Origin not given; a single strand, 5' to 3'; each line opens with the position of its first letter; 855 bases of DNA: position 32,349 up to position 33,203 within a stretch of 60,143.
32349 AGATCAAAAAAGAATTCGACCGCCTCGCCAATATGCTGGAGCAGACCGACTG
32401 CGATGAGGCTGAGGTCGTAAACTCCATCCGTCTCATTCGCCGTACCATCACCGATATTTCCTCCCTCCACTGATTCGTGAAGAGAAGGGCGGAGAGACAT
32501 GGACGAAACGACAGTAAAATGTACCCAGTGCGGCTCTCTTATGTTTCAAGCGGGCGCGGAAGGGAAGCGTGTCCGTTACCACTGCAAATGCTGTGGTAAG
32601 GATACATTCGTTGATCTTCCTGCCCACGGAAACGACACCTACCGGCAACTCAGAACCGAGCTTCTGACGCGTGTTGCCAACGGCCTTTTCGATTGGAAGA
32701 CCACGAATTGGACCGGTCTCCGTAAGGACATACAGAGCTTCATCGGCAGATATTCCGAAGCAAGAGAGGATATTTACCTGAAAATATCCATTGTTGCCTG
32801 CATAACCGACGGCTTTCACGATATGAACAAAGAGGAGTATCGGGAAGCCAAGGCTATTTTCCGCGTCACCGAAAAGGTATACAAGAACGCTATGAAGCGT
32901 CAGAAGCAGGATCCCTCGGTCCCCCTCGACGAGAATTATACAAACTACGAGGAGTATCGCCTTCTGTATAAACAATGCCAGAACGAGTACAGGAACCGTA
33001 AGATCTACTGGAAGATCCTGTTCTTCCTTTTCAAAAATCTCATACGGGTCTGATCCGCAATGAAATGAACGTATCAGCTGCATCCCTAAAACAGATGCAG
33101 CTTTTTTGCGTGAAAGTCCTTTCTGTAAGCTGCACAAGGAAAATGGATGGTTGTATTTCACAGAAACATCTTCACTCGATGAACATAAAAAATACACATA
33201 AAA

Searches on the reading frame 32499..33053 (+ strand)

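Call 5: search_protein_families(library=pfam, proteins=[window:32499-33053:+], max_evalue=0.1)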
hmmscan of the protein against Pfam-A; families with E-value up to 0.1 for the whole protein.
window:32499-33053:+ (184 aa): 4 families
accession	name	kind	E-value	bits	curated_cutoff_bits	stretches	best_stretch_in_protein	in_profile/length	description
PF12647.12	RNHCP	-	0.054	13.9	24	1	4-40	2-37/90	RNHCP domain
PF02150.21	Zn_ribbon_RPB9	-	0.068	13.5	25.2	0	8-33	4-28/36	RNA polymerases M/15 Kd subunit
PF09845.14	OapC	-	0.077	13.7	23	0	7-117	3-110/133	Origin-associated protein OapC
PF01363.27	FYVE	-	0.099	13.2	27.8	0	2-34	5-32/67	FYVE zinc finger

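Call 11: search_protein_families(library=phrogs, proteins=[window:32499-33053:+], max_evalue=0.01)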
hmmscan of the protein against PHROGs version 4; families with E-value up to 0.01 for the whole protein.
window:32499-33053:+ (184 aa): 1 family
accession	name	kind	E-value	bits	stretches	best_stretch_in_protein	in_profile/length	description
phrog_95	-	integration and excision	0.01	15.5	0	6-159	377-536/651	integrase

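Call 30: search_protein_families(library=padloc, proteins=[window:32499-33053:+], max_evalue=0.01)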
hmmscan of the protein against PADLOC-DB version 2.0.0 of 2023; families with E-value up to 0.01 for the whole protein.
window:32499-33053:+ (184 aa): 0 families

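Call 31: search_protein_families(library=ncbifam, proteins=[window:32499-33053:+], max_evalue=0.01)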
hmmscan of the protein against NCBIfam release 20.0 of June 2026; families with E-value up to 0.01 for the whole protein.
window:32499-33053:+ (184 aa): 0 families
